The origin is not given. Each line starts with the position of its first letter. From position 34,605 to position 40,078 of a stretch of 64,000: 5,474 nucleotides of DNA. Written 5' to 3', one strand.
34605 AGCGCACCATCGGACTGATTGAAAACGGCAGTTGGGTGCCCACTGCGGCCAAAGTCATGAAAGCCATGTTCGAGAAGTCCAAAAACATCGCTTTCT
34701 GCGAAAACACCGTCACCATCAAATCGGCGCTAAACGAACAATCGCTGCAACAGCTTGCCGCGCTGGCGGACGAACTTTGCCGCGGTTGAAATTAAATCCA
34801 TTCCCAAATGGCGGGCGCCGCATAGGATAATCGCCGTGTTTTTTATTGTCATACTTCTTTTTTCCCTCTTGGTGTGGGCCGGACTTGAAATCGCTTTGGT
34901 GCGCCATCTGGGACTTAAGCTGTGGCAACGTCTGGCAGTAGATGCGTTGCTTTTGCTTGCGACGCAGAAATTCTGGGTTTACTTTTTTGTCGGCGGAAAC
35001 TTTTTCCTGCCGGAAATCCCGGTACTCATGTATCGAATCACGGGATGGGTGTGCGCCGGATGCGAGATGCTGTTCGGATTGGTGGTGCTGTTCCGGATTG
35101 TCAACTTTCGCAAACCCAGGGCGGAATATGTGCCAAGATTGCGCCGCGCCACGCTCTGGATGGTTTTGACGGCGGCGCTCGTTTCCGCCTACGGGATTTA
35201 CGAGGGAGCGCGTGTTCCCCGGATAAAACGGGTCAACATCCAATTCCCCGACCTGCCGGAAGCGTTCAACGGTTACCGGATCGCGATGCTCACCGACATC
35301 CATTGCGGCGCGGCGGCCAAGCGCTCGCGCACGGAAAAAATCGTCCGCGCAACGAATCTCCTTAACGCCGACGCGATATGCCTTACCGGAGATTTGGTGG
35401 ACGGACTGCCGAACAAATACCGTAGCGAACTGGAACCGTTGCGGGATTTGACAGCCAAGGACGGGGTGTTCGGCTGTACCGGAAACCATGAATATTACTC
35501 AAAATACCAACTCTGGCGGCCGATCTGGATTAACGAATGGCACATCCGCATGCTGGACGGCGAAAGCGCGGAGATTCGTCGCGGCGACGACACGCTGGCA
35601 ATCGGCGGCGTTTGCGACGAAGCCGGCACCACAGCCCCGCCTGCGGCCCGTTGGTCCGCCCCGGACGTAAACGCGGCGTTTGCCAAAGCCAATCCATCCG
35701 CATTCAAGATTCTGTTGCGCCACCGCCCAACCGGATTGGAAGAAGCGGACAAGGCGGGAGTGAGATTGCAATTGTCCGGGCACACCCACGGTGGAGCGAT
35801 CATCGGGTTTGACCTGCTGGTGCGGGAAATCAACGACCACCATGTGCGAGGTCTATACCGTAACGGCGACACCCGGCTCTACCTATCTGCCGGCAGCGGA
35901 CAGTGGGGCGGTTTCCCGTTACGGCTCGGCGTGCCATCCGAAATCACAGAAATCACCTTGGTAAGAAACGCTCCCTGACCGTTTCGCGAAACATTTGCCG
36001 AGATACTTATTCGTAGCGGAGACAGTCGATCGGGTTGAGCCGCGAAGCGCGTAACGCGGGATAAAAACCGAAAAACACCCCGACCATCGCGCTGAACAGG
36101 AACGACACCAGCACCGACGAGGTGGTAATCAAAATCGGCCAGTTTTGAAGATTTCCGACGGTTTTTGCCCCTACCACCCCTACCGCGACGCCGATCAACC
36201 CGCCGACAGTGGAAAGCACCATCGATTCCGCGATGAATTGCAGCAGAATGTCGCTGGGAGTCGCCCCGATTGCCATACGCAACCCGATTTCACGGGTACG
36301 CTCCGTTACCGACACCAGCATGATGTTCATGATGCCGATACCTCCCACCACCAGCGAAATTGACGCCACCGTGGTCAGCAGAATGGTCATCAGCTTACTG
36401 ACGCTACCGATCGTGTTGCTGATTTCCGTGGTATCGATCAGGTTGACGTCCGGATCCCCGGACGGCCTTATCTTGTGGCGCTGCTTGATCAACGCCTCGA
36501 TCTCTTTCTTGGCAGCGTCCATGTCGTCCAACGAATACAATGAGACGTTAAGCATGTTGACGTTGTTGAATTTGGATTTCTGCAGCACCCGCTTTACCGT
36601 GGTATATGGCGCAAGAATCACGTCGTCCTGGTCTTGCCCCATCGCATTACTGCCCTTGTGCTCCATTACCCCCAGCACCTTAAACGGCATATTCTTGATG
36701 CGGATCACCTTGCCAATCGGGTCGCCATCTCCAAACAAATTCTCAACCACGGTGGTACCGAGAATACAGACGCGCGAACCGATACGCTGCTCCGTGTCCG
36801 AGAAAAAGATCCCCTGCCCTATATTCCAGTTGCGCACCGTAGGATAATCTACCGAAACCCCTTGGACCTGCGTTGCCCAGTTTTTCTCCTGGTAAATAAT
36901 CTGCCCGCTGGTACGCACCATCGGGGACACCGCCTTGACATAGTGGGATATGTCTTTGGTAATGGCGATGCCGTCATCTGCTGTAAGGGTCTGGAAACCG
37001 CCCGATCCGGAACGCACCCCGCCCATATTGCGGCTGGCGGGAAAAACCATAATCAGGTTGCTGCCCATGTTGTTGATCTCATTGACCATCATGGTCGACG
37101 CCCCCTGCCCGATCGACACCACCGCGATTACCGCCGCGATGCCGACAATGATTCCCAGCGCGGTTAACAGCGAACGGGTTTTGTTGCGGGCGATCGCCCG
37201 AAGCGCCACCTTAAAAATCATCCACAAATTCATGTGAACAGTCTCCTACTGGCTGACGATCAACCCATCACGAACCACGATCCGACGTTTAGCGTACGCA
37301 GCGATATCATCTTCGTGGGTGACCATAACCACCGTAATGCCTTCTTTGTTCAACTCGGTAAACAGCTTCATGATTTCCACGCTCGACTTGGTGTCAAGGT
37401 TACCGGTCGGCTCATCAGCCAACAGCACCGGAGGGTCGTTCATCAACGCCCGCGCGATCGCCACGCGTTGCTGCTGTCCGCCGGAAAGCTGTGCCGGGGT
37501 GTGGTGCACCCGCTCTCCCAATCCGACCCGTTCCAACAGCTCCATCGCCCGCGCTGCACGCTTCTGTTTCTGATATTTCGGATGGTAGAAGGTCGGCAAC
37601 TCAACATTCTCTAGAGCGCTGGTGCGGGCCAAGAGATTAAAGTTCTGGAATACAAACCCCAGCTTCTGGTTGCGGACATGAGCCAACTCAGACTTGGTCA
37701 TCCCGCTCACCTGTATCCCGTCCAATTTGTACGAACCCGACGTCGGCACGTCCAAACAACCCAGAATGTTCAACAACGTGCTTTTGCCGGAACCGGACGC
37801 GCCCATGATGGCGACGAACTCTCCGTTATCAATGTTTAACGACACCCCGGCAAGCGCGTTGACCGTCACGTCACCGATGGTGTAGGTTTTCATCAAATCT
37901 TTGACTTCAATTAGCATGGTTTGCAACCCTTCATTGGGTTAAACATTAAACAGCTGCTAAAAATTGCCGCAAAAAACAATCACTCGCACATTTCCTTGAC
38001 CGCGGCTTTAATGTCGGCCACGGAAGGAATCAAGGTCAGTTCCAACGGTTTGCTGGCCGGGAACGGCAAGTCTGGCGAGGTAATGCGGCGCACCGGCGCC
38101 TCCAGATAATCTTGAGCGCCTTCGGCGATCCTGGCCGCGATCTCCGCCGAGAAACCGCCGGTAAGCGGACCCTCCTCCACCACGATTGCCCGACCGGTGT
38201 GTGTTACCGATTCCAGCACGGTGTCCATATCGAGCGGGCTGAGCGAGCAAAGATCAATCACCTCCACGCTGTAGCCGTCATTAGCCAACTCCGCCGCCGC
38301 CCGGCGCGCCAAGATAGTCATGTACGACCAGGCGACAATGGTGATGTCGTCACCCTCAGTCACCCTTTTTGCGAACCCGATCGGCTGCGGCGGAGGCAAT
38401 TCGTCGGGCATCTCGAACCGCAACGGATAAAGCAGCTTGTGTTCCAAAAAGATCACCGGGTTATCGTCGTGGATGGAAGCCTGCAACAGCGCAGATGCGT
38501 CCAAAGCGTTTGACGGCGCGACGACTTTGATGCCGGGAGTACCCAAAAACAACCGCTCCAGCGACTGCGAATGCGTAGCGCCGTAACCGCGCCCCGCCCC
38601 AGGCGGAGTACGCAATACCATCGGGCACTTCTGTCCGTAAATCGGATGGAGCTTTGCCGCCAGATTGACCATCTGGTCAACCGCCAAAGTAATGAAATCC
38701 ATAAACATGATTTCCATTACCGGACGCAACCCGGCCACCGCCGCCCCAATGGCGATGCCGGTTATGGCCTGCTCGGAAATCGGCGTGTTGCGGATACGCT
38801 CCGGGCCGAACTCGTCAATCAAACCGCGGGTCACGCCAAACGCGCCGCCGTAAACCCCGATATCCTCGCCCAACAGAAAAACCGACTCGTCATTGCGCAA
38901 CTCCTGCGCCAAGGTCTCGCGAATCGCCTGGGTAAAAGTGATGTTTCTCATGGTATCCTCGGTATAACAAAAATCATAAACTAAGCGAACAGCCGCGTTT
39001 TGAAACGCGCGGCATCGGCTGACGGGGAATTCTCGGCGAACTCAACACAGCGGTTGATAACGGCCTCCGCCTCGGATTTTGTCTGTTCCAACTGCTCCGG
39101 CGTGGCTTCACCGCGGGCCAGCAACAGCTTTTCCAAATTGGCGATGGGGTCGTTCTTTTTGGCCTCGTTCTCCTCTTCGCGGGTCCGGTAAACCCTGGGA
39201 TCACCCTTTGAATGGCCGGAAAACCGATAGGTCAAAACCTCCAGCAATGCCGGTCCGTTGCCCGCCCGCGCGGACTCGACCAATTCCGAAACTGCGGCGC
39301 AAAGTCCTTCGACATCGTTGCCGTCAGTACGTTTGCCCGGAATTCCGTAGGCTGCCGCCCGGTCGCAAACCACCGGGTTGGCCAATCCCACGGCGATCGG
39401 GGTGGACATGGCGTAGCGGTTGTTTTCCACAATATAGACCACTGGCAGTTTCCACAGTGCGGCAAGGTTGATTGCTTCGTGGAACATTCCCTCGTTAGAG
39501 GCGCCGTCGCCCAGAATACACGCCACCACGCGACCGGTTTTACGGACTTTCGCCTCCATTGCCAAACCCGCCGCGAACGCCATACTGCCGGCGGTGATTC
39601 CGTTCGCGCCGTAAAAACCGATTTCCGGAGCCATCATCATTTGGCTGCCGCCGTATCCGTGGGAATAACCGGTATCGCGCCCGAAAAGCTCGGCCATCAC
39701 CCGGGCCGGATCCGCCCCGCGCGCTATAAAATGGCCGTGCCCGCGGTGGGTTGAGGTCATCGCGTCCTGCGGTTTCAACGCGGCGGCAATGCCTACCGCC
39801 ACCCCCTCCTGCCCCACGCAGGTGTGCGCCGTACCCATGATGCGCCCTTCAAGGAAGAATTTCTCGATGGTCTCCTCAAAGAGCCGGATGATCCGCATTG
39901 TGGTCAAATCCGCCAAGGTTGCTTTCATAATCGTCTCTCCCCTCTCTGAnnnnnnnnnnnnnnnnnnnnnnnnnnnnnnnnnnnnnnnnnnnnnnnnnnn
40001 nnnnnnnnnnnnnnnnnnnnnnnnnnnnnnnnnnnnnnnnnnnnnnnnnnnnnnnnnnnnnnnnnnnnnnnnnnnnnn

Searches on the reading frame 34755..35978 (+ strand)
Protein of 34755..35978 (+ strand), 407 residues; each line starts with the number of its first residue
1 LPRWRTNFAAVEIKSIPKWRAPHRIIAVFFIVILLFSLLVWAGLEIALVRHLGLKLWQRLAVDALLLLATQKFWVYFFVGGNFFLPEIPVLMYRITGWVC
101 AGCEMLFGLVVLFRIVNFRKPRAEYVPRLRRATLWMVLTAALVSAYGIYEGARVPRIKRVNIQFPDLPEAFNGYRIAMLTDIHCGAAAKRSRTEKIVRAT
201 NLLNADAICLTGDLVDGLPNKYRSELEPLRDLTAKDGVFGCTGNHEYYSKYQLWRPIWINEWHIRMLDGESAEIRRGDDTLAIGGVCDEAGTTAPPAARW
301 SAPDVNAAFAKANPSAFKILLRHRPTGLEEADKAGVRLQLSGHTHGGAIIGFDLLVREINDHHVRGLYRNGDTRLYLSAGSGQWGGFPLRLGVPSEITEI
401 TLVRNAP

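Call 10: search_protein_families(library=pfam, proteins=[window:34755-35978:+], max_evalue=0.01)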
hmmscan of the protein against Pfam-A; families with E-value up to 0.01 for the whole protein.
window:34755-35978:+ (407 aa): 2 families
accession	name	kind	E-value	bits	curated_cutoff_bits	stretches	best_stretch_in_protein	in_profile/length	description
PF00149.33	Metallophos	-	3.1e-11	44.5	21.5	1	175-346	2-190/191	Calcineurin-like phosphoesterase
PF12850.12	Metallophos_2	-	0.00058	20.3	27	1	175-345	2-117/154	Calcineurin-like phosphoesterase superfamily domain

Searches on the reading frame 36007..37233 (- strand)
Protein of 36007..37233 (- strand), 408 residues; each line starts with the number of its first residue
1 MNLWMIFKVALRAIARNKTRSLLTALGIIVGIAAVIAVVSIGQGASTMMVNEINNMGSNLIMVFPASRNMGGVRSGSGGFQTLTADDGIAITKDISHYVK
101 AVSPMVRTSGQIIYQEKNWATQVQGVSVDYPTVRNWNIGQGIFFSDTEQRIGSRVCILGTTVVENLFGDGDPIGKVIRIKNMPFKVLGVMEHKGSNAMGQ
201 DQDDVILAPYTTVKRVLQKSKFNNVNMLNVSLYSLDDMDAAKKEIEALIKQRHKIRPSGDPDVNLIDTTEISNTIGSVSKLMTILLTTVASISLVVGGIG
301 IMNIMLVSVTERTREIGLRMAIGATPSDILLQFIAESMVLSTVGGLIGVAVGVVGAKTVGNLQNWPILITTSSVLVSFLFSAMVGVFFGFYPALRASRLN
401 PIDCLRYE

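Call 10: search_protein_families(library=pfam, proteins=[window:36007-37233:-], max_evalue=0.01)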
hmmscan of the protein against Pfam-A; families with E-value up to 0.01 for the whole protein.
window:36007-37233:- (408 aa): 2 families
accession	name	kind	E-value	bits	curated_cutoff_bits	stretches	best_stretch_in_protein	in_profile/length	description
PF12704.14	MacB_PCD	-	1.2e-50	173.1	27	1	21-248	1-207/207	MacB-like periplasmic core domain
PF02687.27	FtsX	-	1.6e-21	77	25.5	1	289-401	3-120/120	FtsX-like permease C-terminal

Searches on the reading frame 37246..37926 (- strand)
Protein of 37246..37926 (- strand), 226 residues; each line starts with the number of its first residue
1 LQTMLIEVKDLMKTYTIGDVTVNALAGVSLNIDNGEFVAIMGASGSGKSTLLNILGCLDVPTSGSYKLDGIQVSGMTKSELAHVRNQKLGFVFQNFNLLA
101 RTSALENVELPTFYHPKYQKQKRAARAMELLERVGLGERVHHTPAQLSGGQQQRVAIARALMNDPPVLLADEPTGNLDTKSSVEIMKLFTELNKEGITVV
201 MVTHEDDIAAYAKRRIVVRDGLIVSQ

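Call 10: search_protein_families(library=pfam, proteins=[window:37246-37926:-], max_evalue=0.01)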
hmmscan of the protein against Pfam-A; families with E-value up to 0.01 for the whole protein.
window:37246-37926:- (226 aa): 8 families
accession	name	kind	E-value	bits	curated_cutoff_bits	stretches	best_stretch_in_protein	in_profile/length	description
PF00005.33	ABC_tran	-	2.4e-35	122.6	25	1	26-174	2-136/137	ABC transporter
PF13304.12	AAA_21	-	3.6e-08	34.3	27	1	143-205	234-299/304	AAA domain, putative AbiEii toxin, Type IV TA system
PF02463.25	SMC_N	-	6.2e-06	26.2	40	1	36-216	25-209/220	RecF/RecN/SMC N terminal domain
PF13555.12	AAA_29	-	0.00023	21.3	27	1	28-53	15-40/61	P-loop containing region of AAA domain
PF03193.22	RsgA_GTPase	-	0.0015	18.8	30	1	21-55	93-126/174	RsgA GTPase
PF13401.12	AAA_22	-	0.0036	18.1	27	0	35-173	5-93/130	AAA domain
PF20703.3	nSTAND1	-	0.0068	16.5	27.1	1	31-53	29-51/379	Novel STAND NTPase 1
PF13481.12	AAA_25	-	0.0095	16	27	0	32-52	30-50/195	AAA domain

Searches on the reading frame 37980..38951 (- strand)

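Call 31: search_protein_families(library=pfam, proteins=[window:37980-38951:-], max_evalue=0.1)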
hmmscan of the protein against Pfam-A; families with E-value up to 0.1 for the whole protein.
window:37980-38951:- (323 aa): 2 families
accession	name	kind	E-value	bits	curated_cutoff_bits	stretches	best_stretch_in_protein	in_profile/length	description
PF02779.29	Transket_pyr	-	1.3e-38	132.9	27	1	4-176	3-173/174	Transketolase, pyrimidine binding domain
PF02780.25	Transketolase_C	-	7.3e-35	120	25.9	1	194-314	3-124/124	Transketolase, C-terminal domain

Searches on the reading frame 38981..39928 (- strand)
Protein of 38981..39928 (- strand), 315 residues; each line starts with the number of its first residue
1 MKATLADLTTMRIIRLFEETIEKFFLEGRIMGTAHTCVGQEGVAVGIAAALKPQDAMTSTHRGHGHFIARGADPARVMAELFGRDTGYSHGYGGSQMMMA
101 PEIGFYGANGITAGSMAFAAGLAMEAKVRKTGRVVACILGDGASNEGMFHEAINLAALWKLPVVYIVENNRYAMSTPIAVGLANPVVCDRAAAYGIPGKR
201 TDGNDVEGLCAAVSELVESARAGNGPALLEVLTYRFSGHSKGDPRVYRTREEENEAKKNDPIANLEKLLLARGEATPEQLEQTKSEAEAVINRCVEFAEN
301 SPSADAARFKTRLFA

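Call 31: search_protein_families(library=pfam, proteins=[window:38981-39928:-], max_evalue=0.1)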
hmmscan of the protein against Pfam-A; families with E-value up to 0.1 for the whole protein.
window:38981-39928:- (315 aa): 4 families
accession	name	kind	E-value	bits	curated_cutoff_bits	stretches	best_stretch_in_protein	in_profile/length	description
PF00676.26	E1_dh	-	5.7e-82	275.5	22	1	10-305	2-298/300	Dehydrogenase E1 component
PF13292.11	DXP_synthase_N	-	1.3e-07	31.6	21.2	1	110-178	111-179/274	1-deoxy-D-xylulose-5-phosphate synthase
PF02775.26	TPP_enzyme_C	-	8.3e-07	29.3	21.9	1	94-231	4-151/151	Thiamine pyrophosphate enzyme, C-terminal TPP binding domain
PF00456.26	Transketolase_N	-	0.00024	20.7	22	1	132-234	144-244/334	Transketolase, thiamine diphosphate binding domain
